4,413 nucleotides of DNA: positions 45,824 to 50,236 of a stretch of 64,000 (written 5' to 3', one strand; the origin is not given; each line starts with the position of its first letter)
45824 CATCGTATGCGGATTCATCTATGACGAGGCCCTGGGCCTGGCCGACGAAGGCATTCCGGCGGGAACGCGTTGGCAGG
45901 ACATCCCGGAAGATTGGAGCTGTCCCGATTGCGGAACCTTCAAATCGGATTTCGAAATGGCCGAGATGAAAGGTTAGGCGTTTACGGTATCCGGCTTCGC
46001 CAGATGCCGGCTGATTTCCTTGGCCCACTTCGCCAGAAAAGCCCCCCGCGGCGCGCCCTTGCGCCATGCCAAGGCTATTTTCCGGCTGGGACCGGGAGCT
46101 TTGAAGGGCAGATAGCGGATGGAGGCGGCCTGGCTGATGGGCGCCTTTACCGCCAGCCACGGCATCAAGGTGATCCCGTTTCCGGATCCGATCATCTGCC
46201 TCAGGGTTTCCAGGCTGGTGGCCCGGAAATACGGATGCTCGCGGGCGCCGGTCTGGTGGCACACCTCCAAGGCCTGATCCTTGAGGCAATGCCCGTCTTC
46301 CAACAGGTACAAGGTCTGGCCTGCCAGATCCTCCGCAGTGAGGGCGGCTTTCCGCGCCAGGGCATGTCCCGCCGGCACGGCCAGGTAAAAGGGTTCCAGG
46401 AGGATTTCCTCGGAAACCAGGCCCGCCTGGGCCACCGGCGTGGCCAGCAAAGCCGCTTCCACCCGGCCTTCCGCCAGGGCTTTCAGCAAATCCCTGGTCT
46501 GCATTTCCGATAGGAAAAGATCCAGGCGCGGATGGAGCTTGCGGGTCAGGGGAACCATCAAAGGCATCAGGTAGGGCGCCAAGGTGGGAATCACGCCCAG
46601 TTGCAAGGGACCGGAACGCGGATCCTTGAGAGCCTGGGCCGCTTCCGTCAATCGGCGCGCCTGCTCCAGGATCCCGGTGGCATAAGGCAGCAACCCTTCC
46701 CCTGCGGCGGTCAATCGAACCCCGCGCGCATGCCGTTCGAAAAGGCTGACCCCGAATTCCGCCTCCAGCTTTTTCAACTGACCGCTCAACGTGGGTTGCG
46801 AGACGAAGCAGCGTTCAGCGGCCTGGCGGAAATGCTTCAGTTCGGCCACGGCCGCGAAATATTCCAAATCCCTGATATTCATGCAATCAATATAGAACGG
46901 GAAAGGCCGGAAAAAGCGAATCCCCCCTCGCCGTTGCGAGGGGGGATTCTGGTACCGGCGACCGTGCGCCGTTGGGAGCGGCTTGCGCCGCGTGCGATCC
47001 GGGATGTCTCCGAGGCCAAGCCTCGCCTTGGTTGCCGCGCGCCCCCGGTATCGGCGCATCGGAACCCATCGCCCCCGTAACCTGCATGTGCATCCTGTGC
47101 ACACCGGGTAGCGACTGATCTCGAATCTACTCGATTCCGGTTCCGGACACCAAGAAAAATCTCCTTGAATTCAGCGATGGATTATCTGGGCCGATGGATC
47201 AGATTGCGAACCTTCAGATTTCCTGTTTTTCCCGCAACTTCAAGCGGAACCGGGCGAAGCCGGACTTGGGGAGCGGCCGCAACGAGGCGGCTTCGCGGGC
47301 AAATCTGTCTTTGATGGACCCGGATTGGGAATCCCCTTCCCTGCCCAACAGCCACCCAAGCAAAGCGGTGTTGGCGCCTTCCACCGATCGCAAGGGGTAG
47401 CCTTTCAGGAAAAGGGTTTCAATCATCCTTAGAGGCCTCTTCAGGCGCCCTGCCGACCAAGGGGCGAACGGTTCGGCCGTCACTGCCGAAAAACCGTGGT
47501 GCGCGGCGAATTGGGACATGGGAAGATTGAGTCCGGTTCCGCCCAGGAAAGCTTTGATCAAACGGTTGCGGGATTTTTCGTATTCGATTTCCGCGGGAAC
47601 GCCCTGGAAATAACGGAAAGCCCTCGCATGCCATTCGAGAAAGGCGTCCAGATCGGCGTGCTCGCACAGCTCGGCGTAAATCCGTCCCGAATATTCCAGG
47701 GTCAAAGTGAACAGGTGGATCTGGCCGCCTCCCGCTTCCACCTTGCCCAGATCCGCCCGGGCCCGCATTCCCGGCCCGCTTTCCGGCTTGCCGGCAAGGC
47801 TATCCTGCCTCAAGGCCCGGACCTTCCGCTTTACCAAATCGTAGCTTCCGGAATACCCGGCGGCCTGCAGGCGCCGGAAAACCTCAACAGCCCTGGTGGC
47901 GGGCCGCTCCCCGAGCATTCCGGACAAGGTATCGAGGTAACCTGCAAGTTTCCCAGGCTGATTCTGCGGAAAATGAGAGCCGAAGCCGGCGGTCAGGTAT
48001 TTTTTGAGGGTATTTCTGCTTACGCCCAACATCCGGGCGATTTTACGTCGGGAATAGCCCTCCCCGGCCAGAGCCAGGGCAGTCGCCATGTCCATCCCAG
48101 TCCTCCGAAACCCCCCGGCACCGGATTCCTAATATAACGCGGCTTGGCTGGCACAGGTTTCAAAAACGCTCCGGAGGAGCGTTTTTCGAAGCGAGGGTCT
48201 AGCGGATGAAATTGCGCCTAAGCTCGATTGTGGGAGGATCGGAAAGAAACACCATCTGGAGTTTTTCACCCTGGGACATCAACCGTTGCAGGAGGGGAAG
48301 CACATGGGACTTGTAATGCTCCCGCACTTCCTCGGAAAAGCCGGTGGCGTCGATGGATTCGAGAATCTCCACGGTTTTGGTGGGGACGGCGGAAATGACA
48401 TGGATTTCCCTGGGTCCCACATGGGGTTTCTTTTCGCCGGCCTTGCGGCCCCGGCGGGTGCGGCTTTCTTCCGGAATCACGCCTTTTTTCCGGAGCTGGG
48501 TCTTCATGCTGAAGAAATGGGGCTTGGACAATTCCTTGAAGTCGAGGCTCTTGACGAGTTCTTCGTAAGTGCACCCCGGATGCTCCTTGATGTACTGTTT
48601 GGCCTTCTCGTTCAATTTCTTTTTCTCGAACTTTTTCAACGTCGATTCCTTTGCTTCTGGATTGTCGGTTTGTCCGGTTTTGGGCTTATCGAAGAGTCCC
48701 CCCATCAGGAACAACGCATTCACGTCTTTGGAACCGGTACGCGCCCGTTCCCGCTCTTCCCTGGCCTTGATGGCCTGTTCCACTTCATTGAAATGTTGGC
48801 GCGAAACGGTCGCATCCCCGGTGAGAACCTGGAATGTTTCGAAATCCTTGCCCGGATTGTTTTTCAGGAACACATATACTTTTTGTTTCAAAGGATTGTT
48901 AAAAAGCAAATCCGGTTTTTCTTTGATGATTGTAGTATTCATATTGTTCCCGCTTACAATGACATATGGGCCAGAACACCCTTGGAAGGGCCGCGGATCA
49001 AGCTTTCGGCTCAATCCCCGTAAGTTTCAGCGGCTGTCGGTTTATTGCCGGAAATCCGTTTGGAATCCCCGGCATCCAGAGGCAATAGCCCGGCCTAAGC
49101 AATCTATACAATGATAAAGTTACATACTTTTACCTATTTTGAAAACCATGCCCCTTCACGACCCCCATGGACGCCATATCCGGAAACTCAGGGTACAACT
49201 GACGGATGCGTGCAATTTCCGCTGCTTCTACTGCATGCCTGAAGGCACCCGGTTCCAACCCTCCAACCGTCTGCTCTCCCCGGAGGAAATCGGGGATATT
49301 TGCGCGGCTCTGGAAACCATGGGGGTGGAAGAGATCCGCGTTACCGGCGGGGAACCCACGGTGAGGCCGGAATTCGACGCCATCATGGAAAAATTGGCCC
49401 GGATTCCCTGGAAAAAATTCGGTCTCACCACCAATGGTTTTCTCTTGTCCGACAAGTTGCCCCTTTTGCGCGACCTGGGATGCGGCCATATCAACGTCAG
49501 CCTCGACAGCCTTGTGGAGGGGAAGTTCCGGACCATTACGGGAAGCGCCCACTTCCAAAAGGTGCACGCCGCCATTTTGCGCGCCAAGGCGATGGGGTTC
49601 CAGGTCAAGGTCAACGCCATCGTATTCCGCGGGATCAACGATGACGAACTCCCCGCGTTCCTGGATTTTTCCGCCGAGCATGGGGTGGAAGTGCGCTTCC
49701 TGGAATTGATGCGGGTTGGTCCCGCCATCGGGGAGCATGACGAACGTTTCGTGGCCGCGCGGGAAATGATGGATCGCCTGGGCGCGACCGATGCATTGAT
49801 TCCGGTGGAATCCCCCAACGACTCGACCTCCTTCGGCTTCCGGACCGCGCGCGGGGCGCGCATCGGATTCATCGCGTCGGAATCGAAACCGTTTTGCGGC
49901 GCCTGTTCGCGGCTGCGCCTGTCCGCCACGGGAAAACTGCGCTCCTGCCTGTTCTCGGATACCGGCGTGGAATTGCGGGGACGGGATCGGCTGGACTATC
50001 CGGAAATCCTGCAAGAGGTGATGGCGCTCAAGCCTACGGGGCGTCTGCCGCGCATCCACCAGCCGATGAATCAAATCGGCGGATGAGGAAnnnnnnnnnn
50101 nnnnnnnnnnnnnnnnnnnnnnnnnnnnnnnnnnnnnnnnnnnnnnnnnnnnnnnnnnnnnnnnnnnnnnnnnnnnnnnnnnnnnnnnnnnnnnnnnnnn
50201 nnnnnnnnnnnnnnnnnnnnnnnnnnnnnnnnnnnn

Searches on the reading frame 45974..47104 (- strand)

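Call 23: search_protein_families(library=pfam, proteins=[window:45974-47104:-], max_evalue=0.001)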
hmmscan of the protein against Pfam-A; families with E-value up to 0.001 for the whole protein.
window:45974-47104:- (376 aa): 2 families
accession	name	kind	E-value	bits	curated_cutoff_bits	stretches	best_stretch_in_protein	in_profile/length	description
PF03466.25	LysR_substrate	-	6.1e-46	156.9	28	1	162-367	3-207/209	LysR substrate binding domain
PF00126.33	HTH_1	-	4.6e-24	84.6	26.6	1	77-136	1-60/60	Bacterial regulatory helix-turn-helix protein, lysR family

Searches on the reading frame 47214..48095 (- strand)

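Call 23: search_protein_families(library=pfam, proteins=[window:47214-48095:-], max_evalue=0.001)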
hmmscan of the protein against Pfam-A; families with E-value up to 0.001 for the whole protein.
window:47214-48095:- (293 aa): 3 families
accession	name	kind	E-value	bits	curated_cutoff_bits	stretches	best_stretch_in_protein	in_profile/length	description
PF02796.21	HTH_7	-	8.6e-09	35.8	23.8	1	2-36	10-44/45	Helix-turn-helix domain of resolvase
PF00665.32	rve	-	1.6e-05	25.6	32.6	1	108-209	4-99/102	Integrase core domain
PF13384.12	HTH_23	-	4.9e-05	23.4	24.6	1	5-34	9-38/50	Homeodomain-like domain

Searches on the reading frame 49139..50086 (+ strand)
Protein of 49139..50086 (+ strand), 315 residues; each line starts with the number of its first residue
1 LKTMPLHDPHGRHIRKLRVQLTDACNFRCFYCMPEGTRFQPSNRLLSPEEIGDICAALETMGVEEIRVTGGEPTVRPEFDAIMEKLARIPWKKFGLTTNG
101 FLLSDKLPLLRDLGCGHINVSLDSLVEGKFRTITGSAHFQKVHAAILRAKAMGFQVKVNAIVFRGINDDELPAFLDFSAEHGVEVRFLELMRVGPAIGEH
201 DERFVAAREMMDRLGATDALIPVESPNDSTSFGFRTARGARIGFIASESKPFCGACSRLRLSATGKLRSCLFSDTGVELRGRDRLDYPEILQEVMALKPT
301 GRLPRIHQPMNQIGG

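Call 23: search_protein_families(library=pfam, proteins=[window:49139-50086:+], max_evalue=0.001)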
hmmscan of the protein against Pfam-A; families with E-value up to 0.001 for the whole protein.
window:49139-50086:+ (315 aa): 3 families
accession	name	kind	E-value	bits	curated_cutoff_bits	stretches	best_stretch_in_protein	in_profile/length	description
PF04055.27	Radical_SAM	-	4.9e-34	118.3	29.5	1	20-177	2-165/166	Radical SAM superfamily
PF06463.18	Mob_synth_C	-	4.6e-23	82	37.4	1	183-282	1-101/128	Molybdenum Cofactor Synthesis C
PF13353.11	Fer4_12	-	2.5e-06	28.3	22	1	22-131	12-118/137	4Fe-4S single cluster domain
